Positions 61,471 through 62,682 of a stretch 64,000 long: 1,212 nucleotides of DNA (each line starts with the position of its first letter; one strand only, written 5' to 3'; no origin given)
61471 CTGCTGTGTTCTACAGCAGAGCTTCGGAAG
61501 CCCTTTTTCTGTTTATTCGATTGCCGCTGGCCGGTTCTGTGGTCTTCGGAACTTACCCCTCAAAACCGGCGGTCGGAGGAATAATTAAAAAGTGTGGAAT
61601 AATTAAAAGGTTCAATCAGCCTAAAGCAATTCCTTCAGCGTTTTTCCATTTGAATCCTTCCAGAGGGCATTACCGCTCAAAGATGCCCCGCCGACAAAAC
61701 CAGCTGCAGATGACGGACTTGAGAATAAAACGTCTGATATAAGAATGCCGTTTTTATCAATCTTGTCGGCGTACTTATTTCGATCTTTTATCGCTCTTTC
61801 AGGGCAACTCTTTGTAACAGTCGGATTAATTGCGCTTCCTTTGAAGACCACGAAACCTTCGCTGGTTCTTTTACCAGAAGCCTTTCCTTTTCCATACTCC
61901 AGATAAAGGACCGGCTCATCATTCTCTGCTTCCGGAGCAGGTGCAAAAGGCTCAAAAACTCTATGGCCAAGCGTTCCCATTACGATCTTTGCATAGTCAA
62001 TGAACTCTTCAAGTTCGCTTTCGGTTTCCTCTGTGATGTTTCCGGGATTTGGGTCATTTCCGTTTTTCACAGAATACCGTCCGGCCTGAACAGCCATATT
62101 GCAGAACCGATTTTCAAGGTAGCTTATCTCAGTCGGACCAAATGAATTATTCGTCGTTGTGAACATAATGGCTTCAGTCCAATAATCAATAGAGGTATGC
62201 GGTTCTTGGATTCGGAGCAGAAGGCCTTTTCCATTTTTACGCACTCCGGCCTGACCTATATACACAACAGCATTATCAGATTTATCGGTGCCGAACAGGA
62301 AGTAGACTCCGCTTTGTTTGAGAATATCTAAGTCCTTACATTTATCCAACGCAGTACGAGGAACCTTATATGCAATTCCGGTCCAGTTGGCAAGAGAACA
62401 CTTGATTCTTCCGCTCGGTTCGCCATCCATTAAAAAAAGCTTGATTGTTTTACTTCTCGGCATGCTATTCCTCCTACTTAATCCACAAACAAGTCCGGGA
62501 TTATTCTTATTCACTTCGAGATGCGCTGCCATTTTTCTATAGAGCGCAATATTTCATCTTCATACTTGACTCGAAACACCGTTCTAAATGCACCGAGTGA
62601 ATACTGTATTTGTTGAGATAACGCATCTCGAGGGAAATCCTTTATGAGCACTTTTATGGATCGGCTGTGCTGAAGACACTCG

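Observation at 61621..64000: Methyltransferase + stand-alone Mrr-N-like domain protein + GIY-YIG/DUF4357 nuclease: a compact cassette that looks like an undescribed restriction-type defence module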

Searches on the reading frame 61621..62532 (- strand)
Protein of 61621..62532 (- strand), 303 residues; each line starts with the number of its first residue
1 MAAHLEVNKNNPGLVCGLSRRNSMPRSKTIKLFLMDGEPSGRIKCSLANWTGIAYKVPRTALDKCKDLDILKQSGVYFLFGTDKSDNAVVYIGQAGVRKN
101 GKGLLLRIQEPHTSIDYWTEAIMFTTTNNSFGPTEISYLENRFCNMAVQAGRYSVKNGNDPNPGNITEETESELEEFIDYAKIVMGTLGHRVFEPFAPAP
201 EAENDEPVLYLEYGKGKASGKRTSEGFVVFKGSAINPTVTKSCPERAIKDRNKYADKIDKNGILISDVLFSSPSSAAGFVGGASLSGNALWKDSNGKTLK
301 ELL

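Call 3: search_protein_families(library=pfam, proteins=[window:61621-62463:-], max_evalue=0.1)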
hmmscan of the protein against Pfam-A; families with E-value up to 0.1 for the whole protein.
window:61621-62463:- (280 aa): 1 family
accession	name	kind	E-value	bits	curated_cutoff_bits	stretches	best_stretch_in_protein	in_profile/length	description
PF14267.11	DUF4357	-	2.8e-12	46.8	38.4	1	234-276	13-54/54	Domain of unknown function (DUF4357)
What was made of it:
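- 61621..62463 (-): Complete PDC-S14-type protein of 280 aa. Residues ~50-140 are a putative GIY-YIG nuclease domain. The C-terminal region carries a DUF4357 (RAMA-like) module. It is a candidate single-protein, Type IV-like restriction nuclease. Pfam DUF4357 at 234-276 (call 3).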

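Call 4: search_protein_families(library=ncbifam, proteins=[window:61621-62463:-], max_evalue=0.1)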
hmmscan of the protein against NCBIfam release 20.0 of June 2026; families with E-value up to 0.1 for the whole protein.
window:61621-62463:- (280 aa): 0 families

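Call 5: search_protein_families(library=padloc, proteins=[window:61621-62463:-], max_evalue=0.1)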
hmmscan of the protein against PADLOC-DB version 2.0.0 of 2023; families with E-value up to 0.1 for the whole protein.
window:61621-62463:- (280 aa): 7 families
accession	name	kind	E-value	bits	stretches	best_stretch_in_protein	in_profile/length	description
PDLC04925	PDC-S14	-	7.4e-106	351.5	1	1-279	13-294/301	-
PDLC04923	PDC-S14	-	1.6e-65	219.3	1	1-279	21-309/320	-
PDLC04922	PDC-S14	-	3e-32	110.1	2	3-178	2-166/305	-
PDLC04924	PDC-S14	-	1.9e-24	84.8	1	34-272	33-273/280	-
PDLC04921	PDC-S14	-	2.9e-12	44.5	1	49-276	47-264/280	-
PDLC05040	PDC-S57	-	1e-10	39.9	1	200-278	148-223/229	-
PDLC02190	DUF3780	-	1.2e-08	32.6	1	192-279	263-355/361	-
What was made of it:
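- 61621..62463 (-): PADLOC PDLC04925 positions 13-294 of 301, E 7e-106 (call 5).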

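Call 16: find_encoding_contigs(protein=window:61621-62463:-, flank=10000, max_places=10)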
Protein window:61621-62463:- (280 aa): no gene with exactly this product is on record in the collection.

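Call 18: find_encoding_contigs(protein=window:61621-62532:-, flank=10000, max_places=10)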
Protein window:61621-62532:- (303 aa): no gene with exactly this product is on record in the collection.

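Call 19: find_homologous_proteins(query=window:61621-62463:-, max_evalue=0.001)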
Query window:61621-62463:- (280 aa): 5913 proteins with E <= 0.001 among 6651 candidates; the best 120 are listed.
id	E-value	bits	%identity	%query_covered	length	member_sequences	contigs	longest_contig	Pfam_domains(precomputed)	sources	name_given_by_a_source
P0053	4.2e-173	592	91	100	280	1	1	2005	PF14267.12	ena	-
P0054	6.3e-173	592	91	100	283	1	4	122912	PF14267.12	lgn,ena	-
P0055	6.3e-173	592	91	100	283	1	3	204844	PF14267.12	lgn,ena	-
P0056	6.5e-173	592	91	100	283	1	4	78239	PF14267.12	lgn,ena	-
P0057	6.5e-173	592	91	100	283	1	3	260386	PF14267.12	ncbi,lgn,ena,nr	ncbi:MAG: GIY-YIG nuclease family protein [Eubacteriales bacterium]|nr:GIY-YIG nuclease family prote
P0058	8.7e-173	591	91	100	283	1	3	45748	PF14267.12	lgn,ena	-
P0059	1.2e-172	591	91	100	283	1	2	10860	PF14267.12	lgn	-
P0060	1.6e-172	590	91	100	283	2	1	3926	PF14267.12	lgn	-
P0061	1.7e-172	590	91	100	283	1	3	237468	PF14267.12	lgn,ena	-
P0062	1.7e-172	590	91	100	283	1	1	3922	PF14267.12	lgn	-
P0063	1.7e-172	590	91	100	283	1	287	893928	PF14267.12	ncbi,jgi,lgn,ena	jgi:hypothetical protein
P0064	1.7e-172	590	91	100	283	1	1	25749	PF14267.12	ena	-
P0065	2.1e-172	590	91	100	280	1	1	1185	PF14267.12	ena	-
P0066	2.3e-172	590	91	100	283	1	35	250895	PF14267.12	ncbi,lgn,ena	-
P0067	2.4e-172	590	91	100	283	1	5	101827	PF14267.12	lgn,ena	-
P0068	3.1e-172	589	91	100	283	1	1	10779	PF14267.12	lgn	-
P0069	3.3e-172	589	91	100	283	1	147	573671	PF14267.12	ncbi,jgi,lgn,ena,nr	ncbi:MAG: GIY-YIG nuclease family protein [Eubacteriales bacterium]|nr:GIY-YIG nuclease family prote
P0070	4.5e-172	589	90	100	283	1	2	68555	PF14267.12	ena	-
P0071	4.6e-172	589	90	100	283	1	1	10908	PF14267.12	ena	-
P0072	6.2e-172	588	90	100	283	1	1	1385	PF14267.12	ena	-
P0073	6.2e-172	588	90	100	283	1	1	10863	PF14267.12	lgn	-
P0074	6.2e-172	588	90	100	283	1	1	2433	PF14267.12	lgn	-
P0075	6.2e-172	588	90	100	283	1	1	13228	PF14267.12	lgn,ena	-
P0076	8.5e-172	588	90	100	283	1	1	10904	PF14267.12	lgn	-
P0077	8.6e-172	588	90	100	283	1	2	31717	PF14267.12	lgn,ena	-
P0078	8.8e-172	588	90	100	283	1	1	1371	PF14267.12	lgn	-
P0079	1.1e-171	588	90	100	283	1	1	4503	PF14267.12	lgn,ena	-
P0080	1.1e-171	588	90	100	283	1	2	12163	PF14267.12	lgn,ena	-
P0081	1.1e-171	588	90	100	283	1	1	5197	PF14267.12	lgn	-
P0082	1.1e-171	588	90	100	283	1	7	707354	PF14267.12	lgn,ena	-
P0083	1.1e-171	588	90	100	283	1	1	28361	PF14267.12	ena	-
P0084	1.2e-171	587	90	100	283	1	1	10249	PF14267.12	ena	-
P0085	1.6e-171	587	90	100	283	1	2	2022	PF14267.12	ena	-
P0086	1.6e-171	587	90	100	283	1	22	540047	PF14267.12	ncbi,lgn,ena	-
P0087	1.6e-171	587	90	100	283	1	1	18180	PF14267.12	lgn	-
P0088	1.7e-171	587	90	100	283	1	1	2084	PF14267.12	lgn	-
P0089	1.7e-171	587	90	100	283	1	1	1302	PF14267.12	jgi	-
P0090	2.1e-171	587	90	100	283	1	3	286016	PF14267.12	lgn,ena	-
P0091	2.2e-171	587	90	100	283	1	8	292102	PF14267.12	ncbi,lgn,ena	-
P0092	2.2e-171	587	90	100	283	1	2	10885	PF14267.12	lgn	-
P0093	2.2e-171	587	90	100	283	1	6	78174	PF14267.12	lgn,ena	-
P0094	2.3e-171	587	90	100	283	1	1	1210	PF14267.12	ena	-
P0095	2.3e-171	586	90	100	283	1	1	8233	PF14267.12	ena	-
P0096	3.0e-171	586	90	100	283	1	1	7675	PF14267.12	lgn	-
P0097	4.2e-171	586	90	100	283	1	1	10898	PF14267.12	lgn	-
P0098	4.2e-171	586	90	100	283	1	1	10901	PF14267.12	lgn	-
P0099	5.6e-171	585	90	100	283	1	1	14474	PF14267.12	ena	-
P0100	5.7e-171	585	90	100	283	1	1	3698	PF14267.12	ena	-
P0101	6.2e-171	585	90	100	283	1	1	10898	PF14267.12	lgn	-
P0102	8.0e-171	585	90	100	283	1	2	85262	PF14267.12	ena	-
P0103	8.7e-171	585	90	100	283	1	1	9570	PF14267.12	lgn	-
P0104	1.4e-170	584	90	100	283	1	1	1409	PF14267.12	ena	-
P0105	8.4e-170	581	90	100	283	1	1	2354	PF14267.12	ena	-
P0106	1.5e-169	581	90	100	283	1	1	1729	PF14267.12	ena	-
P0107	4.7e-168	576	90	100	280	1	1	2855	PF14267.12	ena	-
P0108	2.2e-166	570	89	100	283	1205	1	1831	PF14267.12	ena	-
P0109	2.3e-166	570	88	100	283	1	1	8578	PF14267.12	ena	-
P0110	8.3e-166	568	88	100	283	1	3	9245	PF14267.12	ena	-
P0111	1.7e-165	567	91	96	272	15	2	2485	PF14267.12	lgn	-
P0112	3.0e-165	566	87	100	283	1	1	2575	PF14267.12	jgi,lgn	jgi:hypothetical protein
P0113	5.8e-165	566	85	100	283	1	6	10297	PF14267.12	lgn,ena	-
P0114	1.2e-164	564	90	96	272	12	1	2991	PF14267.12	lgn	-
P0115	1.5e-164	564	87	100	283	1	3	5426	PF14267.12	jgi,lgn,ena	jgi:hypothetical protein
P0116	3.0e-164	563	90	96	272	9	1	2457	PF14267.12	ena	-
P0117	9.6e-164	562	86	100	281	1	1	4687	PF14267.12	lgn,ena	-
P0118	3.6e-162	556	85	99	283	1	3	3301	PF14267.12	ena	-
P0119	4.4e-162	556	86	100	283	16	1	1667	PF14267.12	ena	-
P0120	8.5e-162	555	85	100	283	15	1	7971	PF14267.12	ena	-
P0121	8.9e-162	555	85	100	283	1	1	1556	PF14267.12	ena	-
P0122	1.1e-161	555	86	100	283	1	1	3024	PF14267.12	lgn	-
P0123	1.4e-161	554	86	100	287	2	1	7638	PF14267.12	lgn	-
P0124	2.8e-161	553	85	99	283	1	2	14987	PF14267.12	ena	-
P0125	1.7e-160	551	85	99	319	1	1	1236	PF14267.12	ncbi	-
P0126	1.9e-159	547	84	100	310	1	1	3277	PF14267.12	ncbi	-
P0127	4.9e-159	546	81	100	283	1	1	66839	PF14267.12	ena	-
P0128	9.6e-159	545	81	100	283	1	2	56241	PF14267.12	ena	-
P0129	3.0e-158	544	81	100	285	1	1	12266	PF14267.12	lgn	-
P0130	9.7e-158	542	83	100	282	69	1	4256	PF14267.12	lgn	-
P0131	1.2e-157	541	81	100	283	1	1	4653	PF14267.12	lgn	-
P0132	1.4e-157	541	81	100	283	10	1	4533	PF14267.12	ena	-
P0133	9.2e-157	539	82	100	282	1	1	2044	PF14267.12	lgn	-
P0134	2.5e-156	537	80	100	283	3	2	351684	PF14267.12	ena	-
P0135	8.9e-156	535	81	100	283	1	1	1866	PF14267.12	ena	-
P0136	1.4e-155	535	81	100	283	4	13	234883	PF14267.12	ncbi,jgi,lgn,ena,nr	ncbi:MAG TPA: GIY-YIG nuclease family protein [Clostridiales bacterium]|nr:GIY-YIG nuclease family p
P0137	2.3e-155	534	81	100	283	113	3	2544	PF14267.12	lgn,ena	-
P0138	3.4e-155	533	80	100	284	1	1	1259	PF14267.12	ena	-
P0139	5.5e-155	533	83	100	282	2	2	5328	PF14267.12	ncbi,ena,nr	ncbi:MAG: GIY-YIG nuclease family protein [Oscillospiraceae bacterium]|nr:GIY-YIG nuclease family pr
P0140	1.5e-154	531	82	100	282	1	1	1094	PF14267.12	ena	-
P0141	2.8e-154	530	81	100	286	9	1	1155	PF14267.12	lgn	-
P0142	3.1e-154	530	81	100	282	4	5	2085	PF14267.12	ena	-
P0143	2.2e-153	528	82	100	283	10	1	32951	PF14267.12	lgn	-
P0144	2.9e-153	527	80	100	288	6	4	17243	PF14267.12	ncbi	-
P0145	3.5e-153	527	80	100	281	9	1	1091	PF14267.12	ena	-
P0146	2.8e-152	524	78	100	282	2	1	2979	PF14267.12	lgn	-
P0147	1.4e-151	522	79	100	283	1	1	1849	PF14267.12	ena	-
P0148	4.3e-151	520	81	100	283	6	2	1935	PF14267.12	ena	-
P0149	1.5e-149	515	79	100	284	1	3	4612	PF14267.12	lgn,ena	-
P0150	1.0e-148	512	77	100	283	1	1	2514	PF14267.12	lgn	-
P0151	2.0e-148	511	79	100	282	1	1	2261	PF14267.12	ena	-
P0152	5.2e-148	510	79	100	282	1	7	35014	PF14267.12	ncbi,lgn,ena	-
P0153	7.8e-148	509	80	100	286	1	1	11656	PF14267.12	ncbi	-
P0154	7.8e-148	509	80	100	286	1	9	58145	PF14267.12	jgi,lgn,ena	-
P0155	8.9e-148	509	80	100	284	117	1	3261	PF14267.12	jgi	-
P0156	1.8e-147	508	77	100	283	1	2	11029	PF14267.12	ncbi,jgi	jgi:hypothetical protein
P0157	1.4e-146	505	78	100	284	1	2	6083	PF14267.12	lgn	-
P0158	1.7e-146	505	79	100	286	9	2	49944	PF14267.12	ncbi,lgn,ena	-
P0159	2.1e-146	505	79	100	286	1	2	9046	PF14267.12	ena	-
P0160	2.7e-146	504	78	100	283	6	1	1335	PF14267.12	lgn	-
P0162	6.9e-145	500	78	100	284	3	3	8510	PF14267.12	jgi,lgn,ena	-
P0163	1.0e-144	499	76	99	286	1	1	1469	PF14267.12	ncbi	-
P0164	8.3e-144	496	78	96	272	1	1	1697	PF14267.12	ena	-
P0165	2.6e-143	495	80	100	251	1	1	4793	PF14267.12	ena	-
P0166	3.6e-143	494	78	99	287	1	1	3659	PF14267.12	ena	-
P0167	5.2e-143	494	76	100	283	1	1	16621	PF14267.12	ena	-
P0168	5.8e-143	493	76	100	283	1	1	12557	PF14267.12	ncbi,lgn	-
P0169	3.3e-142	491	75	100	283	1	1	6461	PF14267.12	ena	-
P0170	9.0e-142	489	76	96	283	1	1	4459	PF14267.12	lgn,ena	-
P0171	6.8e-141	487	75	100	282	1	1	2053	PF14267.12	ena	-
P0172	8.5e-141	486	75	100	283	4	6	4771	PF14267.12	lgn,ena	-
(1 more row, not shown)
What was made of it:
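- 61621..62463 (-): 5913 homologues, NCBI name 'GIY-YIG nuclease family protein' (call 19).
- On GIY-YIG nuclease superfamily: NCBI names relatives GIY-YIG (call 19).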

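Call 20: find_encoding_contigs(protein=P0063, flank=6000, max_places=8)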
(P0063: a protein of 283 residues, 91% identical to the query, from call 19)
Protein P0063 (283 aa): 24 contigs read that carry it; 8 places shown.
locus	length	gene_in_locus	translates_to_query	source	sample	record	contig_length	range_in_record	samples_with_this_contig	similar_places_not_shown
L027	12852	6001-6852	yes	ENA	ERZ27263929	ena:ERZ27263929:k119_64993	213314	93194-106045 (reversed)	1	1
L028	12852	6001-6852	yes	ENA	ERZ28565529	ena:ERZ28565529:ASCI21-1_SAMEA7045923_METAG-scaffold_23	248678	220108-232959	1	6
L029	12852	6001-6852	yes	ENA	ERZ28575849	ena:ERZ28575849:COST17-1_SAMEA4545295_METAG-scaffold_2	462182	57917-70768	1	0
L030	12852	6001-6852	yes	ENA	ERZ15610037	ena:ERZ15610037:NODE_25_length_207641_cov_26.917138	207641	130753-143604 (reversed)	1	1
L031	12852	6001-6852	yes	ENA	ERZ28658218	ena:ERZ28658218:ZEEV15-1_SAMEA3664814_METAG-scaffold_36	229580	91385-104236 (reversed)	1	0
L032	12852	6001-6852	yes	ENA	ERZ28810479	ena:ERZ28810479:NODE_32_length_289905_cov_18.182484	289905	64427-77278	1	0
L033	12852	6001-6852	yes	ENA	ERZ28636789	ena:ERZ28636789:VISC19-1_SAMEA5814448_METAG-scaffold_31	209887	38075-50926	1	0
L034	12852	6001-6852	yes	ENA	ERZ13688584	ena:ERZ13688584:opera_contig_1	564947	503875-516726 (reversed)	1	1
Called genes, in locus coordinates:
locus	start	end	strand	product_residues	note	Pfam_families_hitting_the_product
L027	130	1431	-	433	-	PF10396:TrmE_N, PF12631:MnmE_helical, PF00350:Dynamin_N (faint), PF01926:MMR_HSR1, PF02421:FeoB_N, PF04548:AIG1 (weak)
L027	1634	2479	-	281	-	PF14804:Jag_N, PF13083:KH_KhpA-B, PF01424:R3H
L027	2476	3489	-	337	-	PF02096:60KD_IMP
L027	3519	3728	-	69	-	PF01809:YidD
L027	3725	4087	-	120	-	PF00825:Ribonuclease_P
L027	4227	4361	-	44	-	PF00468:Ribosomal_L34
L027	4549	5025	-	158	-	PF02559:CarD_TRCF_RID, PF21095:CarD_C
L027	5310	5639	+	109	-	-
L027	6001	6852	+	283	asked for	PF14267:DUF4357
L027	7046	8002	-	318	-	PF00126:HTH_1, PF03466:LysR_substrate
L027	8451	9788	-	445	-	PF20769:YPEB_N, PF14620:YPEB_PepSY1-2, PF03413:PepSY (weak)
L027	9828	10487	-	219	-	PF01471:PG_binding_1, PF09374:PG_binding_3 (faint), PF07486:Hydrolase_2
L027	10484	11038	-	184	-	PF09551:Spore_II_R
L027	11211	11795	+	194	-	-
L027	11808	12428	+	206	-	PF13483:Lactamase_B_3, PF12706:Lactamase_B_2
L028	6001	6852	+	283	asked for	PF14267:DUF4357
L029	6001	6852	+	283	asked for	PF14267:DUF4357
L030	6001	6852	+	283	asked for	PF14267:DUF4357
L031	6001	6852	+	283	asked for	PF14267:DUF4357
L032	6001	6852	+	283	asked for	PF14267:DUF4357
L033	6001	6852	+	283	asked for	PF14267:DUF4357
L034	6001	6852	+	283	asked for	PF14267:DUF4357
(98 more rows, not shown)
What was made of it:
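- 61621..62463 (-): Solitary 91%-identical copy in a housekeeping context (call 20).
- On PADLOC PDC-S14: Solitary in a housekeeping neighbourhood (call 20).
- Closest known: PADLOC PDC-S14. Same: It has the same size and architecture and occurs as a solitary gene (call 20).
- Gene 3 already has its own binding module (DUF4357) and occurs alone in a housekeeping context at 91% identity (call 20).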

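Call 31: search_solved_structures(query=A2, max_evalue=10, show_alignments=3)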
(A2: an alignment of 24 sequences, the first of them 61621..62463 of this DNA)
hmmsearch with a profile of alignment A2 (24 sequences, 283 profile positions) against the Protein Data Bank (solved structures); distinct sequences matched with E-value up to 10: 0.

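Call 42: predict_structure(alignment_id=A2)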
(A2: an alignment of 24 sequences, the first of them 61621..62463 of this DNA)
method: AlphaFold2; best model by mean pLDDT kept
length: 280 residues; sequences in the alignment: 24
mean_pLDDT: 61.7   pTM: 0.40
mean pLDDT of the five models: 61.7, 60.5, 58.3, 53.3, 50.9
residues with pLDDT >= 90: 77; 70-90: 23; 50-70: 60; < 50: 120
segments of 3 or more residues with pLDDT < 50: 1-9, 14-27, 74-87, 96-155, 160-180
pLDDT, mean of each block of 10 residues (from residue 1): 38 43 46 65 56 60 68 48 47 52 36 34 33 33 37 47 40 38 84 91 87 94 92 94 90 95 92 89
secondary structure, 60 per line:
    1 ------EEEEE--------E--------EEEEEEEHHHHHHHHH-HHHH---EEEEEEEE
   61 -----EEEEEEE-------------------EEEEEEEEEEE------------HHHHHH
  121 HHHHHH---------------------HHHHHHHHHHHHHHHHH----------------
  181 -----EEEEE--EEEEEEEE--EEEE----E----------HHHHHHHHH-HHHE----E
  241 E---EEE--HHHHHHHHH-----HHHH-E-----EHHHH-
elements in order: E7-11 E29-35 H36-44 H46-49 E53-60 E66-72 E92-102 H115-126 H148-164 E186-190 E193-200 E203-206 H222-230 E245-247 H250-258 H264-267 H276-279

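Call 49: fold_search(model_id=the predicted structure, library=pdb)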
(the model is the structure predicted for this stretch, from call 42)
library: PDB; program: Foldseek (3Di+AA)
matches with E <= 10: 301; with E <= 0.001: 0
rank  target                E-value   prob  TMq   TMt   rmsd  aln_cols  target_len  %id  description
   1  6sga_FU               1.4e-01  0.06  0.10  0.10  17.8       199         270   10  Body domain of the mt-SSU assemblosome from Trypanosoma brucei (released 2019-09-18)
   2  9pqq_A                1.9e-01  0.04  0.09  0.08  20.9       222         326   13  Cryo-EM structure of ATPgammaS-bound Vientovirus FB Rep double hexamer with C1 symmetry (released 2026-02-25)
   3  5m41                  2.5e-01  0.09  0.17  0.09  20.2       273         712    9  Crystal structure of nigritoxine (released 2017-12-06)
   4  9e78_1Q               2.8e-01  0.04  0.13  0.07  28.6       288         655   10  48-nm repeat of the Leishmania tarentolae doublet microtubule (released 2025-03-12)
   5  9hny_FU               3.8e-01  0.03  0.09  0.10  16.8       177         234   10  Mitoribosomal small subunit in complex with Mettl15 and Mettl17 (released 2025-03-26)
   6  3j9m_AG               5.4e-01  0.03  0.09  0.08  21.6       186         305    9  Structure of the human mitochondrial ribosome (class 1) (released 2015-04-15)
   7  3dky_F                6.1e-01  0.08  0.12  0.16  17.7       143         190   10  Crystal Structure of the replication initiator protein encoded on plasmid pMV158 (RepB), tetragonal form, to 3.6 Ang r (released 2009-06-30)
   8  3dky_D                6.5e-01  0.07  0.12  0.16  17.9       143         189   10  Crystal Structure of the replication initiator protein encoded on plasmid pMV158 (RepB), tetragonal form, to 3.6 Ang r (released 2009-06-30)
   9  1fft_B                6.5e-01  0.06  0.09  0.09  19.2       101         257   15  The structure of ubiquinol oxidase from Escherichia coli (released 2000-10-18)
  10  9jus_v                6.5e-01  0.02  0.09  0.04  19.1       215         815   11  Structure of villin bound to an actin trimer (released 2025-10-08)
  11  4or8_A                6.9e-01  0.03  0.08  0.09  20.7       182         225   12  Crystal structure of Marburg virus VP24 (released 2014-03-26)
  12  2gcj_A                7.3e-01  0.06  0.09  0.10  12.9       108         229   10  Crystal Structure of the Pob3 middle domain (released 2006-05-23)
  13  9hlz_I                8.2e-01  0.04  0.12  0.13  19.6       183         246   10  Translational activators Aep1, Aep2 and Atp25 in complex with mRNA and the yeast mitochondrial ribosome (released 2025-12-17)
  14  9hny_FT               8.2e-01  0.02  0.08  0.10  16.0       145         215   10  Mitoribosomal small subunit in complex with Mettl15 and Mettl17 (released 2025-03-26)
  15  8zux_A                8.7e-01  0.03  0.09  0.05  19.8       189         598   12  Structure of G668R-hPCC (released 2025-11-19)
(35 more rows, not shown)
